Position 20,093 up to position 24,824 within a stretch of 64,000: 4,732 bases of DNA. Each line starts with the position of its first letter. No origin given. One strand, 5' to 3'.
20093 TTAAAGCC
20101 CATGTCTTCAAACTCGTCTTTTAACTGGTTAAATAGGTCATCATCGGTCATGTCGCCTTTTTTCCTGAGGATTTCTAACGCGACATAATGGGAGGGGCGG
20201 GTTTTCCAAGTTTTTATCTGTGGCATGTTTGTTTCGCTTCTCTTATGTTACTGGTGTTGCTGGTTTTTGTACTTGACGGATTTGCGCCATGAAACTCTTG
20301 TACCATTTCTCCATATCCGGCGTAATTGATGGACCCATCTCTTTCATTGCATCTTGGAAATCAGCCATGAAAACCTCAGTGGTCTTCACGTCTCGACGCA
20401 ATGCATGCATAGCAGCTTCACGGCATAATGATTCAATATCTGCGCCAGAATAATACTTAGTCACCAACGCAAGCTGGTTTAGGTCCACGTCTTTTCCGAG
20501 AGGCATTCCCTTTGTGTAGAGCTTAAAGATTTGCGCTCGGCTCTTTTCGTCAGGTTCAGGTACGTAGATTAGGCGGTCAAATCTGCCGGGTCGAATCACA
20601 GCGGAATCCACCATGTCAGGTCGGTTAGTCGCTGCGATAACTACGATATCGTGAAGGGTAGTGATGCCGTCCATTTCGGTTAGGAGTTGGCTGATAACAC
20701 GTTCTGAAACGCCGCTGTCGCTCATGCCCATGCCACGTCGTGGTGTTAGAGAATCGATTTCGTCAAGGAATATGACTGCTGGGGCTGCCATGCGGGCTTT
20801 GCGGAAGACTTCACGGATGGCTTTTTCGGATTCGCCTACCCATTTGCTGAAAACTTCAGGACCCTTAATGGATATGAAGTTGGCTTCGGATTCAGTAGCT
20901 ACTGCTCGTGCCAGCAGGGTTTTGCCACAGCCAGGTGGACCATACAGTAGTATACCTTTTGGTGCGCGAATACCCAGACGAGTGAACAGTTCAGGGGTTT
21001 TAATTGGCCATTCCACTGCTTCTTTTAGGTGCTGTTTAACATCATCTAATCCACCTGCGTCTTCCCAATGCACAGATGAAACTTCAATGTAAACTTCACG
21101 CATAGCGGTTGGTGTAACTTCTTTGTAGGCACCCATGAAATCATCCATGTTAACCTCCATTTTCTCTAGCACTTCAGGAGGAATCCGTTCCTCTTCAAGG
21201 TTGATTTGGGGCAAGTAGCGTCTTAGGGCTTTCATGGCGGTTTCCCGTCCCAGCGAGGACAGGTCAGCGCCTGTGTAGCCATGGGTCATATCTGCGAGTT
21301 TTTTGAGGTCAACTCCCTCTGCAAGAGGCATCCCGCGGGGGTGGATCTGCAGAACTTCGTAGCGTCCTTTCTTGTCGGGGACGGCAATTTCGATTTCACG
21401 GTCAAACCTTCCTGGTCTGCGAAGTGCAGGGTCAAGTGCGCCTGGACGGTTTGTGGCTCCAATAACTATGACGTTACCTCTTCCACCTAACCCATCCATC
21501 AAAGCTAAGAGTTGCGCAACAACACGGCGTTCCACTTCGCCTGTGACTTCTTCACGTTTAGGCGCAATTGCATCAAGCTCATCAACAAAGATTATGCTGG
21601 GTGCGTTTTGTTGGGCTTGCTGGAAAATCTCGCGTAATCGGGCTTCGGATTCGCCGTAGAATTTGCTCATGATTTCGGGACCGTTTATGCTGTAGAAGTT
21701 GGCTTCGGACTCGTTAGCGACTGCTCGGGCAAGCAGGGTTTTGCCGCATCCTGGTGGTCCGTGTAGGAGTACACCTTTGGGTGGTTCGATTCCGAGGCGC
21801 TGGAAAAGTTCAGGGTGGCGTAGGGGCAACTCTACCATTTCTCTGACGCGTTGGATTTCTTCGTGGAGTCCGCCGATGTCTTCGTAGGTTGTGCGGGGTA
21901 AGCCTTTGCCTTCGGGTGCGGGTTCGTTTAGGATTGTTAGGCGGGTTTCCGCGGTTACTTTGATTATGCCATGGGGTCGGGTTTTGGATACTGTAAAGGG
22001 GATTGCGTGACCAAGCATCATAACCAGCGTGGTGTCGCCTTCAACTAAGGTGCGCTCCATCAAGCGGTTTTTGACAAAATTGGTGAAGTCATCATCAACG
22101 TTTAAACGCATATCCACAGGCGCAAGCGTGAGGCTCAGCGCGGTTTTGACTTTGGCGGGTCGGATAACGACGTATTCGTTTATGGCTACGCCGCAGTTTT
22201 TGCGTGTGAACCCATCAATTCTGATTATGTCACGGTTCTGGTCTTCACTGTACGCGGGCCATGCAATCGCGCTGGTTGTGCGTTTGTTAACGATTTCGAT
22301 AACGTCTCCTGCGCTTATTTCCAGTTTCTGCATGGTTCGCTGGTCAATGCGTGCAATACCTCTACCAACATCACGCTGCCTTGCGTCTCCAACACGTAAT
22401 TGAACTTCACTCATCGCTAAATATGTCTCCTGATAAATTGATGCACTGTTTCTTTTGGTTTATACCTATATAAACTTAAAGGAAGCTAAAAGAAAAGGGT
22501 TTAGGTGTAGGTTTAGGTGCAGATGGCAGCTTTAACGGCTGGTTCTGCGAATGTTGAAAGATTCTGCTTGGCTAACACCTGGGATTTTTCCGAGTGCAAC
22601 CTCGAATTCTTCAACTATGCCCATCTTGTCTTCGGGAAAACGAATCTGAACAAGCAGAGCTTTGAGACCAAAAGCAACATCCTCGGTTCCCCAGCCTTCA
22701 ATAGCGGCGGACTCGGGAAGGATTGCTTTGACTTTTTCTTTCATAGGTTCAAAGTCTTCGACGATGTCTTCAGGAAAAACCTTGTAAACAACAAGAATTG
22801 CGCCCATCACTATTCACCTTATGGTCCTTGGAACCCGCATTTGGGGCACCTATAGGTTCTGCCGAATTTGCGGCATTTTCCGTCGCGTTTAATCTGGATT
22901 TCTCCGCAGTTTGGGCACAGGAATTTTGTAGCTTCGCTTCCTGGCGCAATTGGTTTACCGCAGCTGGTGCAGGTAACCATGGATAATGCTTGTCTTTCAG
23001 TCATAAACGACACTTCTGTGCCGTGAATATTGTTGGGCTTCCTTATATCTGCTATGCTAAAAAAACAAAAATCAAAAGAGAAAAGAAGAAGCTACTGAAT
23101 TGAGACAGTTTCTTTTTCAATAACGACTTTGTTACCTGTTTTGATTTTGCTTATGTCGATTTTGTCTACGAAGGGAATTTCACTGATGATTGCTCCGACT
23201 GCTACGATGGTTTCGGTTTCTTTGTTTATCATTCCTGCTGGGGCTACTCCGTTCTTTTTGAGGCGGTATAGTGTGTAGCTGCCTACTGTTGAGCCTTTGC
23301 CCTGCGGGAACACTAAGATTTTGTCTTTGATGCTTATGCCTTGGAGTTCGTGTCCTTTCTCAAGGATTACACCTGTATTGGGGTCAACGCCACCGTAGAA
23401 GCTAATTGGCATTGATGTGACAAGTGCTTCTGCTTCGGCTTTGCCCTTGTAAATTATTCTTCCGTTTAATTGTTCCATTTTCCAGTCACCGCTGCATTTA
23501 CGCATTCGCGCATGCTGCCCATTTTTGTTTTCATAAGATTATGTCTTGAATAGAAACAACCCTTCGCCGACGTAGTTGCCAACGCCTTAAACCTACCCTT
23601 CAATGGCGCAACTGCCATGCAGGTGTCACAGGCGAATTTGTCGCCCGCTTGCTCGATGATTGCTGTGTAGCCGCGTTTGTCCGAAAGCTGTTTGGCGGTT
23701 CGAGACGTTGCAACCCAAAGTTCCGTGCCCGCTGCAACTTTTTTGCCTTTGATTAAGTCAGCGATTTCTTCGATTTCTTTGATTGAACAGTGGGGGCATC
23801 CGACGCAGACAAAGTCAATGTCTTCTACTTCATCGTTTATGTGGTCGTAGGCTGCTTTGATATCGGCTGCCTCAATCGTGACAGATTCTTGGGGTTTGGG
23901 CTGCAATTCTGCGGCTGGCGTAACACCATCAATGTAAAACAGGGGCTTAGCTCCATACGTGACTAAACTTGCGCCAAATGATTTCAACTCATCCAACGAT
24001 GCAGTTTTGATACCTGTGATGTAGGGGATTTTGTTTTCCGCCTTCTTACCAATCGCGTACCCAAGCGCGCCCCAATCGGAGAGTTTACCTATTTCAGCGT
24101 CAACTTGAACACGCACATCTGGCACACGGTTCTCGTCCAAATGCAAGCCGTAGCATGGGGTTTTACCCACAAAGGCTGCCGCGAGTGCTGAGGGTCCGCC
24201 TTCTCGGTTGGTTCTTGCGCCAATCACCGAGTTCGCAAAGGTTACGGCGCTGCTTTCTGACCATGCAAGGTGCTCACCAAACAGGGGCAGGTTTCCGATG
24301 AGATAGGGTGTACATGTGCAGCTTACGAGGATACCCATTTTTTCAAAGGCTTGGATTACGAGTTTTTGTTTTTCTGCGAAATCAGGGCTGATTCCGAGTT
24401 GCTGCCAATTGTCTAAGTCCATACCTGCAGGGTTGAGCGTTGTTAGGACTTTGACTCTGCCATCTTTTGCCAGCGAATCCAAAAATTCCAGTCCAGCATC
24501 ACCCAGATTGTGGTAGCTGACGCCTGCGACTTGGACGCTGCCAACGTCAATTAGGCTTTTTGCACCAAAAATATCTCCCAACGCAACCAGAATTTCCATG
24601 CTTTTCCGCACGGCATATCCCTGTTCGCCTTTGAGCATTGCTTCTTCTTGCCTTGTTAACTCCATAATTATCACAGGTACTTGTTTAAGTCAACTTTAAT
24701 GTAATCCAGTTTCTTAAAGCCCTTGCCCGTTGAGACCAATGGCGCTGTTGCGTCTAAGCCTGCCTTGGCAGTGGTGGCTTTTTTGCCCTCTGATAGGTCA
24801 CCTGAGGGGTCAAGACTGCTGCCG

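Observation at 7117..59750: Interspersed 50-80 nt intergenic repeat family (six copies plus a degenerate fragment), possibly a small structured RNA family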

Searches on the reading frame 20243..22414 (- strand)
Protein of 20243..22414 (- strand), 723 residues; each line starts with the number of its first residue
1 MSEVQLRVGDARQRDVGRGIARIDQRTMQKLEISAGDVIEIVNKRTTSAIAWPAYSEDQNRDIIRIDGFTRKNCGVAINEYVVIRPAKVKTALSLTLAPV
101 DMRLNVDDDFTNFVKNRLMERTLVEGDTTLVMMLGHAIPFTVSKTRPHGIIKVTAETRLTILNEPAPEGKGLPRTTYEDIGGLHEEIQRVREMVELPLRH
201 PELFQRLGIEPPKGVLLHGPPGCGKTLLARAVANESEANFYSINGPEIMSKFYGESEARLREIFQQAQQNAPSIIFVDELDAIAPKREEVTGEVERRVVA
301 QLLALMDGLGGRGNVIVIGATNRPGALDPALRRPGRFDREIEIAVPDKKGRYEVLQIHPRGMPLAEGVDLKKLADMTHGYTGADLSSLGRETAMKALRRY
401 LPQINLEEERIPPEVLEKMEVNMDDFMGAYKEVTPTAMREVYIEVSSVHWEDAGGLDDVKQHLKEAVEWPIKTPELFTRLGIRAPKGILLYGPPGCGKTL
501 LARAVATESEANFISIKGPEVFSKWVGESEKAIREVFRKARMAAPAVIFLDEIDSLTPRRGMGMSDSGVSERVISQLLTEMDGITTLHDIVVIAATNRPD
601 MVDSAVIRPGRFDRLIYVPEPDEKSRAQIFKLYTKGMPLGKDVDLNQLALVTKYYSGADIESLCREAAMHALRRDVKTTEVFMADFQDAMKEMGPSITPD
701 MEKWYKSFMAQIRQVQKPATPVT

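Call 30: search_protein_families(library=pfam, proteins=[window:20243-22414:-])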
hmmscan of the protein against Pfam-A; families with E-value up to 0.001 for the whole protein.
window:20243-22414:- (723 aa): 38 families (the best 25 are shown)
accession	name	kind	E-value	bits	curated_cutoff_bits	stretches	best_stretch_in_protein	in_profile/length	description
PF00004.35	AAA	-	3.3e-97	322.4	21.2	2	215-343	1-129/131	ATPase family associated with various cellular activities (AAA)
PF17862.7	AAA_lid_3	-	5.2e-31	106.2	27.2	2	642-687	1-44/45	AAA+ lid domain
PF02359.24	CDC48_N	-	1.4e-29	102.6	35.1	1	5-88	1-84/85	Cell division protein 48 (CDC48), N-terminal domain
PF05496.18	RuvB_N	-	1.2e-16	61.3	27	2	213-293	34-106/159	Holliday junction DNA helicase RuvB P-loop domain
PF13191.12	AAA_16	-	4.8e-15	56.9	32.6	2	203-316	15-136/167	AAA ATPase domain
PF02933.23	CDC48_2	-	1.6e-13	50.5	22.4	1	106-166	2-62/64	Cell division protein 48 (CDC48), domain 2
PF06068.19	TIP49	-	3.3e-12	46.7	23.8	1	484-540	49-106/347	TIP49 P-loop domain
PF07728.20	AAA_5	-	3.2e-11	43.8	22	1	488-600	2-125/139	AAA domain (dynein-related subfamily)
PF13401.12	AAA_22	-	3.6e-11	43.9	27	0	215-284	8-65/130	AAA domain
PF13173.12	AAA_14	-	6.1e-10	39.6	27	0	487-555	4-73/129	AAA domain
PF07724.20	AAA_2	-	8.8e-10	39.3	27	1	215-308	6-101/166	AAA domain (Cdc48 subfamily)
PF13671.12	AAA_33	-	2.2e-09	38.2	27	1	215-270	2-47/143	AAA domain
PF24883.2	NPHP3_N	-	2e-08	35.1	24.8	0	215-239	25-49/164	Nephrocystin 3, N-terminal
PF00910.28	RNA_helicase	-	5.2e-08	33.8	21.5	0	488-523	1-36/105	RNA helicase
PF13521.12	AAA_28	-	6.6e-08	33.4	27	0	215-267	2-50/164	AAA domain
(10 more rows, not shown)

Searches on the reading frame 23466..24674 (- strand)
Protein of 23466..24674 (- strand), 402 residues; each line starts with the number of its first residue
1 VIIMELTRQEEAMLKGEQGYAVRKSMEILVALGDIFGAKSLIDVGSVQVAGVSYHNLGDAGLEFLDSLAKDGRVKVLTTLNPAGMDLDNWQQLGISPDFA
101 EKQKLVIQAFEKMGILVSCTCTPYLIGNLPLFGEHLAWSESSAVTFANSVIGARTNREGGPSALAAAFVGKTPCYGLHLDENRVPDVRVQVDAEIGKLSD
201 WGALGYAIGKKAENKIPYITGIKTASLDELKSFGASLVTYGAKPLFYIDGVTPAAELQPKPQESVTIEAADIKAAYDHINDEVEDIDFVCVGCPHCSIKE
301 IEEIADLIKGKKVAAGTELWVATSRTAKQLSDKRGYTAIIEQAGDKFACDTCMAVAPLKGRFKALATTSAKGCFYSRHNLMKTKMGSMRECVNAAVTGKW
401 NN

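Call 75: search_protein_families(library=pfam, max_evalue=0.00001, proteins=[window:23466-24674:-])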
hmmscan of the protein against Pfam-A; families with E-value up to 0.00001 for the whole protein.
window:23466-24674:- (402 aa): 1 family
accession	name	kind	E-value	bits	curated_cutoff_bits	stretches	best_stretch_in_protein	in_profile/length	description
PF04412.18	AcnX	-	3.2e-152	507.3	31.5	1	4-393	1-400/400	Aconitase X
